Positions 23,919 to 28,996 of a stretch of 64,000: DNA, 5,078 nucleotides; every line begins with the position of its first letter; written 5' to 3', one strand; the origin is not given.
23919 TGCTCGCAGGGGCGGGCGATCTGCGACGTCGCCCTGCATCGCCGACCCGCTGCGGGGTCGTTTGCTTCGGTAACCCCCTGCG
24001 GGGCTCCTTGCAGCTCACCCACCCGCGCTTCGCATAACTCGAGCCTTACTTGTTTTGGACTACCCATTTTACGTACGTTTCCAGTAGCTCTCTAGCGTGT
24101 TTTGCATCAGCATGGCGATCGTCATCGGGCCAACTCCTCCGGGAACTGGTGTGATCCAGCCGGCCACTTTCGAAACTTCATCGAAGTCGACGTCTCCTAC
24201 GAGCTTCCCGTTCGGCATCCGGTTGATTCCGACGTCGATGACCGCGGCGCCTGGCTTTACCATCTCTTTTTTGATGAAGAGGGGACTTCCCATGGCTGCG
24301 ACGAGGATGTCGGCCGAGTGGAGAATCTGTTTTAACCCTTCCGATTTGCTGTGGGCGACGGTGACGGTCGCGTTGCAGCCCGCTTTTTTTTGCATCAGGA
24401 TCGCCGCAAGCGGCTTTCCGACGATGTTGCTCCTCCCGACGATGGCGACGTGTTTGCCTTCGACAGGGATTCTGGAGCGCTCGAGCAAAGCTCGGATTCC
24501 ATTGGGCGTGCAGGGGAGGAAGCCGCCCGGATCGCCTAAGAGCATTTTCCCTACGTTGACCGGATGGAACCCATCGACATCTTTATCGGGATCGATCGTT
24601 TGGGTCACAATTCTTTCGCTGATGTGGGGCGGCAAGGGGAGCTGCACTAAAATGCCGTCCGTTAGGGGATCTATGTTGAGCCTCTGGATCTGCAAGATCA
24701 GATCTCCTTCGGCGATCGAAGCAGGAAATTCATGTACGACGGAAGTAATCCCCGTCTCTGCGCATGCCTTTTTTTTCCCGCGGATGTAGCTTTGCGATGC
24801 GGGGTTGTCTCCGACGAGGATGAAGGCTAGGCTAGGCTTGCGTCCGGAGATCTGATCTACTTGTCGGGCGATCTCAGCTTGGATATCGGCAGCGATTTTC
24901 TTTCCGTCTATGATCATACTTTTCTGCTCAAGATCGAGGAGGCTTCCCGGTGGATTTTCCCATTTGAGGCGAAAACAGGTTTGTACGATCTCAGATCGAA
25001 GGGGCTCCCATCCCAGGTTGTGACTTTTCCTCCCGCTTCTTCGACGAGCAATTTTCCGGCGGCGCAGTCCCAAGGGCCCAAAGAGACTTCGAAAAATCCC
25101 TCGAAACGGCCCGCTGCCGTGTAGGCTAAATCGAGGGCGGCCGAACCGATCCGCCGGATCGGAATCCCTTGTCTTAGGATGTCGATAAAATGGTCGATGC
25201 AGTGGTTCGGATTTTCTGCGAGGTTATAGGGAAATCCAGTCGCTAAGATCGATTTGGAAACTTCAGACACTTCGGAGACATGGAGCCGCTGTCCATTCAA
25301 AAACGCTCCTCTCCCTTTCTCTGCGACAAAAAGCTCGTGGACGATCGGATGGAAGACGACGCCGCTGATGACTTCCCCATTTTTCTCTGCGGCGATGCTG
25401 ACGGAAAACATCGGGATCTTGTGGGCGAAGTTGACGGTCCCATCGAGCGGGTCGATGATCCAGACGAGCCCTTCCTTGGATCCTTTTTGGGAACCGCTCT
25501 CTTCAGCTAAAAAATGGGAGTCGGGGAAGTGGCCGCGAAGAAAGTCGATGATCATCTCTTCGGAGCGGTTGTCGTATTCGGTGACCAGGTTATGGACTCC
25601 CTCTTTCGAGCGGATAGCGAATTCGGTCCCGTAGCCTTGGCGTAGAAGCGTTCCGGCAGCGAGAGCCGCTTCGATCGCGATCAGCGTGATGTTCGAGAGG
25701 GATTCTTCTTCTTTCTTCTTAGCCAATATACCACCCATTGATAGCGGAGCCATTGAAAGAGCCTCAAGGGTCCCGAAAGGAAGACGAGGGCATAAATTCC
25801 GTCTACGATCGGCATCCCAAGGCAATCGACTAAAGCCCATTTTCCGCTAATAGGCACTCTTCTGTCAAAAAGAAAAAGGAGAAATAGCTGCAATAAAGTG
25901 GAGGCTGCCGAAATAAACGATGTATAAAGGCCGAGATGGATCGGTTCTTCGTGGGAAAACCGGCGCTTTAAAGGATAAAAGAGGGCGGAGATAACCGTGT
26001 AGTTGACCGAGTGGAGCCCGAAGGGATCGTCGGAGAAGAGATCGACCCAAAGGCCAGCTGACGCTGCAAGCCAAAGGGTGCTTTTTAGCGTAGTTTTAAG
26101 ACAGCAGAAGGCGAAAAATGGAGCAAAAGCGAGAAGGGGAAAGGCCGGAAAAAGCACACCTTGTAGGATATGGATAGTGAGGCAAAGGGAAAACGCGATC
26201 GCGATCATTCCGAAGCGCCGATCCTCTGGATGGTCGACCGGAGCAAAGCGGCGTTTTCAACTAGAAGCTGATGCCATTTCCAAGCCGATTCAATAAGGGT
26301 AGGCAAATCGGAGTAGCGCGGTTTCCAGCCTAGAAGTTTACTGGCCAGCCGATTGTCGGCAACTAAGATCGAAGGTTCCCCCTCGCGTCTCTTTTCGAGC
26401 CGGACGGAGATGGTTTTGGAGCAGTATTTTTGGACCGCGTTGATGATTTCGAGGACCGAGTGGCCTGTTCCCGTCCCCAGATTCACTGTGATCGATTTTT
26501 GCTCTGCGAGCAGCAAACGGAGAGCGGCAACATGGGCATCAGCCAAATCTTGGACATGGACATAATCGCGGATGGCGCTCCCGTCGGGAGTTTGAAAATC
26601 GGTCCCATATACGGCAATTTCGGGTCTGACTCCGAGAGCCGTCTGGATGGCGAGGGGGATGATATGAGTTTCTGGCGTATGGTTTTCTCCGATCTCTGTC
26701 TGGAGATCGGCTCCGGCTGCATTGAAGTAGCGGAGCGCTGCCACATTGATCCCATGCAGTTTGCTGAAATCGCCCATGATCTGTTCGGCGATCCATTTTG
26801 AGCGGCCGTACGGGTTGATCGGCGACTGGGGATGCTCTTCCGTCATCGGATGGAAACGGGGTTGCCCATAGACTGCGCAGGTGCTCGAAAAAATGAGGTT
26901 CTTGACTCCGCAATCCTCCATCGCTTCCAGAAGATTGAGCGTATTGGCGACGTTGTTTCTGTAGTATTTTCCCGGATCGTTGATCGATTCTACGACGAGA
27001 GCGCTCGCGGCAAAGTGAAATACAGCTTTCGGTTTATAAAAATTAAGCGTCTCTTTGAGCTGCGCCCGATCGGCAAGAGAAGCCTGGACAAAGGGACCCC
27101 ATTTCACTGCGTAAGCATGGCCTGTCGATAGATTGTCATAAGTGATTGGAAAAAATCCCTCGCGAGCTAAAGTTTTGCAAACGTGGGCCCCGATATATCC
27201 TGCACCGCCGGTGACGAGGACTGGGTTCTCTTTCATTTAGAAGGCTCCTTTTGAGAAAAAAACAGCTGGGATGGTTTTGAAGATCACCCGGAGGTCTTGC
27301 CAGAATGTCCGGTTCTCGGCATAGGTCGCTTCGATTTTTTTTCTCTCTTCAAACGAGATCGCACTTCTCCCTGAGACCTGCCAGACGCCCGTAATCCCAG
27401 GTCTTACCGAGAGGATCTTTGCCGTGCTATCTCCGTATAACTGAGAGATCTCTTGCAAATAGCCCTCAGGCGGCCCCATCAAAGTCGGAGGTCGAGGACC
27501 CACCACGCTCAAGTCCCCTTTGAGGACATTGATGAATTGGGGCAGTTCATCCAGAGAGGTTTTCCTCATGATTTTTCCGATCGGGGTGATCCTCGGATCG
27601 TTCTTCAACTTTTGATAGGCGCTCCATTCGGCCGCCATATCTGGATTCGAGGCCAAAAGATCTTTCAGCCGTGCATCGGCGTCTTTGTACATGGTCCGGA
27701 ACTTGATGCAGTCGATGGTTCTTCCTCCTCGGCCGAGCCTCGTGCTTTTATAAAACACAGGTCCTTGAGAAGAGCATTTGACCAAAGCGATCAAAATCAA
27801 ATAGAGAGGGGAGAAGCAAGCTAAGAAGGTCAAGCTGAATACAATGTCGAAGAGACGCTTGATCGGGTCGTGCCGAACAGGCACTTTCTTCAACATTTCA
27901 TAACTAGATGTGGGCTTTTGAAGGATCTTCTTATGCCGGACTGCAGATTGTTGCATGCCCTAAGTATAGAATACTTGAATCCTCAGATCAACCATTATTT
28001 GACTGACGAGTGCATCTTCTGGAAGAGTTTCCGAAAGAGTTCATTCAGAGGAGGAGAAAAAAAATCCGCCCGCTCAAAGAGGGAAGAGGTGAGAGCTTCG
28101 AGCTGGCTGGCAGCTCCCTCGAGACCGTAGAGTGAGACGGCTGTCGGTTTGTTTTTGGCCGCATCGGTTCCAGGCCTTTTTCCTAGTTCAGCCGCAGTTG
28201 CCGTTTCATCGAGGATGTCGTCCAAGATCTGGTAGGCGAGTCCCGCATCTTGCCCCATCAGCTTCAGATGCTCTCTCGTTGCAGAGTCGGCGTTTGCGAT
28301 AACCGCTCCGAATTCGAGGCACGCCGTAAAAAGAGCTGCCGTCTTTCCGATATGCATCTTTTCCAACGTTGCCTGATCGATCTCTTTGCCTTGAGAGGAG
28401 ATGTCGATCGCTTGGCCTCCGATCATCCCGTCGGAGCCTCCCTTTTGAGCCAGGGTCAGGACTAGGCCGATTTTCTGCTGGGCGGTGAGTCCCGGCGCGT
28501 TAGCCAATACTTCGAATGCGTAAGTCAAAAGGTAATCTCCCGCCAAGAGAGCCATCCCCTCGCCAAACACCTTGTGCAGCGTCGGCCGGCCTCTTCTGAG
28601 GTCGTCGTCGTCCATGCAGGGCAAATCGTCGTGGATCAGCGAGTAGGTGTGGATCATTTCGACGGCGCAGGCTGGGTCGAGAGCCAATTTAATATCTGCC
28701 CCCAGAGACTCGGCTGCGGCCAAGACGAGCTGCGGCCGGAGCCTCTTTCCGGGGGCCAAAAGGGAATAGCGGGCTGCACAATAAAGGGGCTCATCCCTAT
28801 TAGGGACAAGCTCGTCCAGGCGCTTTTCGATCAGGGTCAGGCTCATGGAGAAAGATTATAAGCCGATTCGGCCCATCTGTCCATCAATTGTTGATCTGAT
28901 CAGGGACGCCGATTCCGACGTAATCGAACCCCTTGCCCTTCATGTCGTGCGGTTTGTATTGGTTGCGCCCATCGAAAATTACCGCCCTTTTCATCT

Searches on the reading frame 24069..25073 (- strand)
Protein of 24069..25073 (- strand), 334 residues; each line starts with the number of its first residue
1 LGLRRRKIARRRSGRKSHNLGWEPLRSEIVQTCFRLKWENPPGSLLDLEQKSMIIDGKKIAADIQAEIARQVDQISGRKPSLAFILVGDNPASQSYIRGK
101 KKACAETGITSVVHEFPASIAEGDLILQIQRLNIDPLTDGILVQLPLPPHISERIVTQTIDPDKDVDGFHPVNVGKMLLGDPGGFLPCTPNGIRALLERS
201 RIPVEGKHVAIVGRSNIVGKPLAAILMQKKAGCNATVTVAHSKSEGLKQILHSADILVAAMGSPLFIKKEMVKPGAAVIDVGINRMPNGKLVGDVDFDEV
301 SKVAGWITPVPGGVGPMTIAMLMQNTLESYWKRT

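Call 35: search_protein_families(library=pfam, proteins=[window:24069-25073:-], max_evalue=0.001)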
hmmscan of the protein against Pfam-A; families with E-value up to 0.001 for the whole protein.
window:24069-25073:- (334 aa): 2 families
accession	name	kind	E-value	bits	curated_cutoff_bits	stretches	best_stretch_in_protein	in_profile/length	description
PF02882.25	THF_DHG_CYH_C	-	5.5e-68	227.7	27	1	170-331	1-157/160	Tetrahydrofolate dehydrogenase/cyclohydrolase, NAD(P)-binding domain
PF00763.28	THF_DHG_CYH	-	2.7e-39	134.4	32.8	1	55-167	1-115/115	Tetrahydrofolate dehydrogenase/cyclohydrolase, catalytic domain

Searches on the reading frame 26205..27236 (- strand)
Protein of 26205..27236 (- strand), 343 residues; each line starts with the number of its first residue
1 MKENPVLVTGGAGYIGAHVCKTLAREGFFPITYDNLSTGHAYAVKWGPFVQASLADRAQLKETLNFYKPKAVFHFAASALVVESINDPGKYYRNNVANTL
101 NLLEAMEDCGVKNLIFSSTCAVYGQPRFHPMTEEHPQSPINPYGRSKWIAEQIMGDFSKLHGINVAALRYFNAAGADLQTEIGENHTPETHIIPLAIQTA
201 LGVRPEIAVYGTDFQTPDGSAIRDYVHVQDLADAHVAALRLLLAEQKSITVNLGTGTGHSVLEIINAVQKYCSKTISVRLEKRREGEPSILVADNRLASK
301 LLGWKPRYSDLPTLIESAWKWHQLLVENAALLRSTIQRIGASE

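Call 36: search_protein_families(library=pfam, proteins=[window:26205-27236:-], max_evalue=0.001)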
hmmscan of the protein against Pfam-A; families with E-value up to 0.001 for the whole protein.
window:26205-27236:- (343 aa): 8 families
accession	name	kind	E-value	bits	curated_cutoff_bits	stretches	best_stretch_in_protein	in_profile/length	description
PF01370.27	Epimerase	-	5.6e-55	186.8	20.9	1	6-254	1-240/240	NAD dependent epimerase/dehydratase family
PF16363.11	GDP_Man_Dehyd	-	9.5e-51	173.6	27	1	7-309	1-324/332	GDP-mannose 4,6 dehydratase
PF01073.25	3Beta_HSD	-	2.3e-17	63.4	22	1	7-153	1-156/280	3-beta hydroxysteroid dehydrogenase/isomerase family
PF04321.23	RmlD_sub_bind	-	3.5e-14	53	27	1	6-156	3-138/287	RmlD substrate binding domain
PF02719.21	Polysacc_synt_2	-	8.7e-12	45.3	20.2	1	6-175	1-173/293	Polysaccharide biosynthesis protein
PF07993.18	NAD_binding_4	-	1.6e-09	37.7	20.1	1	70-175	90-209/258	Male sterility protein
PF13460.12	NAD_binding_10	-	3.1e-05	24.4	27.2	1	10-136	1-117/184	NAD(P)H-binding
PF05368.20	NmrA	-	0.0003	20.9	27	1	5-119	4-107/298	NmrA-like family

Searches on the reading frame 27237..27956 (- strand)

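Call 36: search_protein_families(library=pfam, proteins=[window:27237-27956:-], max_evalue=0.001)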
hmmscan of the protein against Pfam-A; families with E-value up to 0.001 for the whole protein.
window:27237-27956:- (239 aa): 1 family
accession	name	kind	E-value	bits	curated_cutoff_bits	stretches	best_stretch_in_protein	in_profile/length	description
PF02397.22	Bac_transf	-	4e-63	212.6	27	1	33-233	1-178/179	Bacterial sugar transferase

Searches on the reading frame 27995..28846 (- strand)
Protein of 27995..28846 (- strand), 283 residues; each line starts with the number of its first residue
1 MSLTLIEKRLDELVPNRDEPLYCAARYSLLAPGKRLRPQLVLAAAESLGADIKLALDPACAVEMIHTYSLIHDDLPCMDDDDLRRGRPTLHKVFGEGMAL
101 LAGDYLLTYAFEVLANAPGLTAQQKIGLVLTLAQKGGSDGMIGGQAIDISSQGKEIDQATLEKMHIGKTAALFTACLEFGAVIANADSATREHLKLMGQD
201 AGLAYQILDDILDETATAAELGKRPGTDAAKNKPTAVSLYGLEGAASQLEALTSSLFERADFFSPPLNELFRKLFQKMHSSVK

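Call 36: search_protein_families(library=pfam, proteins=[window:27995-28846:-], max_evalue=0.001)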
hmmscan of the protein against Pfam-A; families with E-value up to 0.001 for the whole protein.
window:27995-28846:- (283 aa): 1 family
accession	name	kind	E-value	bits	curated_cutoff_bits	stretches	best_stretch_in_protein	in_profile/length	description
PF00348.22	polyprenyl_synt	-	4.6e-56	190.3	27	1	21-253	4-231/251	Polyprenyl synthetase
